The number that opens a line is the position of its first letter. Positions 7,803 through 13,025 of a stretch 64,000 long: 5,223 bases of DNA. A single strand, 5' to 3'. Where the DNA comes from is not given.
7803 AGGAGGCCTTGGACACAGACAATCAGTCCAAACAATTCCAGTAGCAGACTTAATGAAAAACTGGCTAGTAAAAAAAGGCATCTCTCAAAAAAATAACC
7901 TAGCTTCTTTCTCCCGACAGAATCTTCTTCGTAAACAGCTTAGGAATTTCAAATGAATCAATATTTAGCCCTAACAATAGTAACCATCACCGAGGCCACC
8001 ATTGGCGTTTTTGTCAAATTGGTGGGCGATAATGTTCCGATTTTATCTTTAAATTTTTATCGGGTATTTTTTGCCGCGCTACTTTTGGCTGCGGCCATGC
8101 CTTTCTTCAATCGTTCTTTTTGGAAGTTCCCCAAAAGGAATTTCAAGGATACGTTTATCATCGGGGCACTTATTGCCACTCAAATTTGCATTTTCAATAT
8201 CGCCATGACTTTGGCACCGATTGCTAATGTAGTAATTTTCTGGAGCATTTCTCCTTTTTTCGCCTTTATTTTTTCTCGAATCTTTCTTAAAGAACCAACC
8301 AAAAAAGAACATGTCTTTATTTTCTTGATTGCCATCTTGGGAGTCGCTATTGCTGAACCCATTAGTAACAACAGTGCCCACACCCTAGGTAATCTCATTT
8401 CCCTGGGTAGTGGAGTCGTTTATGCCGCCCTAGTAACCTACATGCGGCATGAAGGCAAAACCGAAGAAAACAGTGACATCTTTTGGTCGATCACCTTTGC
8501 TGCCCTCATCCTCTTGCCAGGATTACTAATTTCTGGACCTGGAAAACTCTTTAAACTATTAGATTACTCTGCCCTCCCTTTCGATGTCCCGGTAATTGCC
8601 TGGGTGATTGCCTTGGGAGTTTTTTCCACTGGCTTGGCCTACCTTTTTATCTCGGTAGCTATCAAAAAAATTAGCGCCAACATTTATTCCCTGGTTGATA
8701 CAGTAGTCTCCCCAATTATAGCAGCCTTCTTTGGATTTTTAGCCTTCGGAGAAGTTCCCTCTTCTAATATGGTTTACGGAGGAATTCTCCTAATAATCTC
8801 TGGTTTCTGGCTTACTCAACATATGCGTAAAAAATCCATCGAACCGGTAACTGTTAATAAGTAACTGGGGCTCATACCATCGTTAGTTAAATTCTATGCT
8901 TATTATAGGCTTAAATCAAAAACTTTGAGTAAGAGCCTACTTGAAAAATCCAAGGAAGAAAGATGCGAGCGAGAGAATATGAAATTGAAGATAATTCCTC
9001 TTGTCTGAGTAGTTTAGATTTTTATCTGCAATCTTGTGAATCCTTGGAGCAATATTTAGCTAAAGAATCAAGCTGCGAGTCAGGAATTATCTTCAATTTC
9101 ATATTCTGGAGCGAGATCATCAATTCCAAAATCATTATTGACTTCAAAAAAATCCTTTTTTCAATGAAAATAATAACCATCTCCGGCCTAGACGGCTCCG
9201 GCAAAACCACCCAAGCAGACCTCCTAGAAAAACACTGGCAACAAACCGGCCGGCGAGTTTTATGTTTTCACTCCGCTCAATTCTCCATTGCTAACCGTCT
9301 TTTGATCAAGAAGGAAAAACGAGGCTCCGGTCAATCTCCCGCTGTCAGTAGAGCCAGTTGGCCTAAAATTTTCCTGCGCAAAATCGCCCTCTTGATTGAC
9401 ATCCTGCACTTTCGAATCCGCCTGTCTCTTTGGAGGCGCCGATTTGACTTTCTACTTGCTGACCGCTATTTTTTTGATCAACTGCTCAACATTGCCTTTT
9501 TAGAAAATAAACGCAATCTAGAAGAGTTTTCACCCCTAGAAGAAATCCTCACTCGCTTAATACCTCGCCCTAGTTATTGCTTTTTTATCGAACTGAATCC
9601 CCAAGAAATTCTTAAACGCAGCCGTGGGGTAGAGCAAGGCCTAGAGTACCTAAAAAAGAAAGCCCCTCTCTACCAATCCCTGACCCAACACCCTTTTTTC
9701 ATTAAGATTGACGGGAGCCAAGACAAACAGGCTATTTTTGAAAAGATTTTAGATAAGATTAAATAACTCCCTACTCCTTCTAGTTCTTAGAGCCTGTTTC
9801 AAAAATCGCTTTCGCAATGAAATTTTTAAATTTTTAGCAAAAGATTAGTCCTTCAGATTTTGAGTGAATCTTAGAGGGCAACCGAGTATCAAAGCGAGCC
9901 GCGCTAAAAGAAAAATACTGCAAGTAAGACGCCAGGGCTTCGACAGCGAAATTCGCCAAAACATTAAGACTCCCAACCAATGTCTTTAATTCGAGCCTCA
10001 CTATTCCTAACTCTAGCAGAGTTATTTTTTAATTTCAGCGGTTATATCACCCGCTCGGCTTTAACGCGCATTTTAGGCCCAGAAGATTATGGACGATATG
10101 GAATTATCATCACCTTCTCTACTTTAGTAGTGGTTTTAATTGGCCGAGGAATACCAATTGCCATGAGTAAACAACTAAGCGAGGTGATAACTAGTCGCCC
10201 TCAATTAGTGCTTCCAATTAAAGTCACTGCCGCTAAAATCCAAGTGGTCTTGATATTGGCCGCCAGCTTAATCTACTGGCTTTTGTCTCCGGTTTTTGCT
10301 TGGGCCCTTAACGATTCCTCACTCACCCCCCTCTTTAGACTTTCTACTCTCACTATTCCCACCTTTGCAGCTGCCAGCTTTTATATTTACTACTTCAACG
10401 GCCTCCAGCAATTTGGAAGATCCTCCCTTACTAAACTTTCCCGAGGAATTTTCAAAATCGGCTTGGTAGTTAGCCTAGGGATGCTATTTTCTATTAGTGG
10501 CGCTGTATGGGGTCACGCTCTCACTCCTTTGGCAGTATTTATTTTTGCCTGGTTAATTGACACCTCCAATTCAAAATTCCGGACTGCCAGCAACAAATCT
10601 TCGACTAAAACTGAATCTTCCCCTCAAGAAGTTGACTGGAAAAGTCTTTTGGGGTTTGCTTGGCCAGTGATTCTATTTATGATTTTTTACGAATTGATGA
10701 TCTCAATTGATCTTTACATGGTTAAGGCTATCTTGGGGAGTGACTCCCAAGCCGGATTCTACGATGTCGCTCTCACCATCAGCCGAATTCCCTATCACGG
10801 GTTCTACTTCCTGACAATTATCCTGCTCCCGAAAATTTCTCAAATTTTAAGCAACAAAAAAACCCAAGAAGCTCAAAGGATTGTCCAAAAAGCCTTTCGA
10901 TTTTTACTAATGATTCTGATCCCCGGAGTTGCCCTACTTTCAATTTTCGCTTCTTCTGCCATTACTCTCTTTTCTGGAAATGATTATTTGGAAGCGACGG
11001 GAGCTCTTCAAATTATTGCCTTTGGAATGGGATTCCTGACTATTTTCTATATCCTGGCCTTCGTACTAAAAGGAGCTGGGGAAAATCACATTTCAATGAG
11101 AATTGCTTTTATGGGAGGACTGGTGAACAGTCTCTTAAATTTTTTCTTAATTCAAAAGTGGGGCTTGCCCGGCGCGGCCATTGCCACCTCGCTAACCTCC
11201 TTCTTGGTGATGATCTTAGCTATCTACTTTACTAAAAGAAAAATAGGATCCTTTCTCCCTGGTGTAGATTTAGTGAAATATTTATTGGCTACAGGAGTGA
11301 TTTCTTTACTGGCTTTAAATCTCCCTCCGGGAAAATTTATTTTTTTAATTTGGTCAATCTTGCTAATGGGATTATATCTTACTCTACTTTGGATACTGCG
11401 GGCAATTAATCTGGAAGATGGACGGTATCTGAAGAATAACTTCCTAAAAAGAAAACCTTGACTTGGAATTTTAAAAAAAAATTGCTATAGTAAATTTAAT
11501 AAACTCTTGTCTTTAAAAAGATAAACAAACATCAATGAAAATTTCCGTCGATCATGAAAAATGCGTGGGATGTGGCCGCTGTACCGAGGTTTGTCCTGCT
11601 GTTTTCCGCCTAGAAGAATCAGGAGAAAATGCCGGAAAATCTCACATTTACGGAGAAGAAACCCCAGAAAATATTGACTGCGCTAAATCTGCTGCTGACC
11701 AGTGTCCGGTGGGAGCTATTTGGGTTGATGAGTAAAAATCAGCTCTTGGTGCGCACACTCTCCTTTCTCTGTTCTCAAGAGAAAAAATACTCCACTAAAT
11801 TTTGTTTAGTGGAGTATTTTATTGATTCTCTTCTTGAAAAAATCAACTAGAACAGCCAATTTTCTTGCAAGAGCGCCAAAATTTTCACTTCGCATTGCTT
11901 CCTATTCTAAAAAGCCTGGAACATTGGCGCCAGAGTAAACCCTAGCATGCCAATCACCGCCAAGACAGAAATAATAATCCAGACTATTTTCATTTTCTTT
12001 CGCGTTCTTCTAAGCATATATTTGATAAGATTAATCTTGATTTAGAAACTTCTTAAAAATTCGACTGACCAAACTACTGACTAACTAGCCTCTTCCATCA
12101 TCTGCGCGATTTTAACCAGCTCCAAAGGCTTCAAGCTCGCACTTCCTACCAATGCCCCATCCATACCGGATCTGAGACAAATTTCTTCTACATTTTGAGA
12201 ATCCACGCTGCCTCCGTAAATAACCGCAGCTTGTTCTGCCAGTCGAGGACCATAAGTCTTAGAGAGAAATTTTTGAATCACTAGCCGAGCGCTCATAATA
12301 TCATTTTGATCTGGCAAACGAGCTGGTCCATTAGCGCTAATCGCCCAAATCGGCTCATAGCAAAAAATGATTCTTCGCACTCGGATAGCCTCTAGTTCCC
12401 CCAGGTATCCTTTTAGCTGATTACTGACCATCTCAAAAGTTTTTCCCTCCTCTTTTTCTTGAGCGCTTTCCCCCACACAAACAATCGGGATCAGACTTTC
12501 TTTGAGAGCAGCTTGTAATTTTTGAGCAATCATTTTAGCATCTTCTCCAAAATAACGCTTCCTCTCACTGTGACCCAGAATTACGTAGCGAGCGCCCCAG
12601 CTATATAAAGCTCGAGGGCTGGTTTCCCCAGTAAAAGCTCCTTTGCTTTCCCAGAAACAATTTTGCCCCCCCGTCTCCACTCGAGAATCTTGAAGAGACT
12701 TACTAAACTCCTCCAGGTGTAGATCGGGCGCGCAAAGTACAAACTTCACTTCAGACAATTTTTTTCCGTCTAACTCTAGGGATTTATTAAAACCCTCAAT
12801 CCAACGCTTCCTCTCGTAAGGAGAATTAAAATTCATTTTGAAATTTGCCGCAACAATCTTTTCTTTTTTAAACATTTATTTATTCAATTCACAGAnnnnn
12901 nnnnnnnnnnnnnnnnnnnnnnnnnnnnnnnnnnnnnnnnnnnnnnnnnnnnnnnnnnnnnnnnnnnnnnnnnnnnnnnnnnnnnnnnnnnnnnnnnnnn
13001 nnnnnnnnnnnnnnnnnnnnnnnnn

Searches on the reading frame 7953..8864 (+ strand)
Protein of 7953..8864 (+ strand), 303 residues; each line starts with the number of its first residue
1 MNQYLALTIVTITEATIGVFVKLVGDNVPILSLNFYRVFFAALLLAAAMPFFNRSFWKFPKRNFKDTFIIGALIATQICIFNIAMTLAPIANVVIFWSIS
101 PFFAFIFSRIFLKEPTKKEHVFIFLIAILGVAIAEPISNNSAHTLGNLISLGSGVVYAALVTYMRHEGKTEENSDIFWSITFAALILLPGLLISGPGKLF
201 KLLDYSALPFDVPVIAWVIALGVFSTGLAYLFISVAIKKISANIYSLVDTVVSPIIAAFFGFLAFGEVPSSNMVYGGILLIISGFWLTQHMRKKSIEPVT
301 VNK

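Call 8: search_protein_families(library=pfam, proteins=[window:7953-8864:+], max_evalue=0.00001)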
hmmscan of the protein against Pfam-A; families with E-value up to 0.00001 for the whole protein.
window:7953-8864:+ (303 aa): 1 family
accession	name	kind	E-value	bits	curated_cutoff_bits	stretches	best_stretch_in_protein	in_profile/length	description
PF00892.27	EamA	-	4.9e-27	95.3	28.2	2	4-133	4-132/135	EamA-like transporter family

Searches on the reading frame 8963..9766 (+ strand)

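Call 8: search_protein_families(library=pfam, proteins=[window:8963-9766:+], max_evalue=0.00001)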
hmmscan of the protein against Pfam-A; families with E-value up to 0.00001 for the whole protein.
window:8963-9766:+ (267 aa): 1 family
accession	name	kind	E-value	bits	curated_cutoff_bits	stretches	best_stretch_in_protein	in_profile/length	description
PF02223.23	Thymidylate_kin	-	9.6e-08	32.4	27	0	73-102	1-30/185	Thymidylate kinase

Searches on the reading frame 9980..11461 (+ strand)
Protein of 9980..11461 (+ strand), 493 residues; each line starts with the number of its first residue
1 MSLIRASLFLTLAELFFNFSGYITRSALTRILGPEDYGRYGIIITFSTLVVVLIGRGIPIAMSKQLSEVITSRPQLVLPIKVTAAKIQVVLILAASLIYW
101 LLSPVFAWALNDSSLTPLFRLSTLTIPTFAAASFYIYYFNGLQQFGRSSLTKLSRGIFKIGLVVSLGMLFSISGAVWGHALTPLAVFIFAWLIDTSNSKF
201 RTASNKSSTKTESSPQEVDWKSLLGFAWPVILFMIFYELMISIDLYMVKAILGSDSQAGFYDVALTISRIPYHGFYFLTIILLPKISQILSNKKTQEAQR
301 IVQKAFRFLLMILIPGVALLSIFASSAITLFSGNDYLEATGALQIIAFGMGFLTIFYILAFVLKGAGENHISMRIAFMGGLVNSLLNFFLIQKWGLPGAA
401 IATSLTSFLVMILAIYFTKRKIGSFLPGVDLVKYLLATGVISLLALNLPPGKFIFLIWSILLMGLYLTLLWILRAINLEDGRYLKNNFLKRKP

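Call 8: search_protein_families(library=pfam, proteins=[window:9980-11461:+], max_evalue=0.00001)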
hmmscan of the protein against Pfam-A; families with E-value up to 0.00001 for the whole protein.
window:9980-11461:+ (493 aa): 4 families
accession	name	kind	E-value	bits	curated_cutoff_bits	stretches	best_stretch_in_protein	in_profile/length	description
PF01943.22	Polysacc_synt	-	1.3e-19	71.1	28.2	1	6-289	4-273/274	Polysaccharide biosynthesis protein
PF13440.11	Polysacc_synt_3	-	6.3e-16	58.9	23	1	28-339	2-291/293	Polysaccharide biosynthesis protein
PF03023.19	MurJ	-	2.5e-12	46.6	27.4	1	84-443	67-424/451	Lipid II flippase MurJ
PF01554.23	MatE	-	1.3e-07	31.9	24.9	1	229-388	1-160/161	MatE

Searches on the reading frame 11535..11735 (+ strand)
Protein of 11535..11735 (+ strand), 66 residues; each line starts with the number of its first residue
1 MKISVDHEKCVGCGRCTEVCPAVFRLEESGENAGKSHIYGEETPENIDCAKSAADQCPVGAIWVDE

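Call 60: search_protein_families(library=ncbifam, proteins=[window:11535-11735:+], max_evalue=0.00001)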
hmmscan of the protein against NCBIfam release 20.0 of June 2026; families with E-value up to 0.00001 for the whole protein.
window:11535-11735:+ (66 aa): 4 families
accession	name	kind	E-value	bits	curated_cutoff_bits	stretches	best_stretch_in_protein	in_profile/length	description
NF040864.1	HgcB_ferredoxin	equivalog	6.1e-09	35.6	99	1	3-65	9-64/93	mercury methylation ferredoxin HgcB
NF058577.1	FdxA_fam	equivalog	5.5e-07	29.7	65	0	3-22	31-50/52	4Fe-4S ferredoxin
TIGR02936.1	fdxN_nitrog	equivalog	9.3e-06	25.7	80.55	0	4-34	17-48/91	ferredoxin III, nif-specific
NF043039.1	HgcAB_like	equivalog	9.6e-06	25.4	285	1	2-62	294-349/350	HgcAB-like fusion protein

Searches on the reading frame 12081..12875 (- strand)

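Call 8: search_protein_families(library=pfam, proteins=[window:12081-12875:-], max_evalue=0.00001)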
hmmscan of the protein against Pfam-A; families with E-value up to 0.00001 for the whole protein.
window:12081-12875:- (264 aa): 1 family
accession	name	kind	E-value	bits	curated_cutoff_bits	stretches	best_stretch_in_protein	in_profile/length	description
PF00121.24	TIM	-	1.3e-70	238.1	20.1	1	6-259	1-244/245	Triosephosphate isomerase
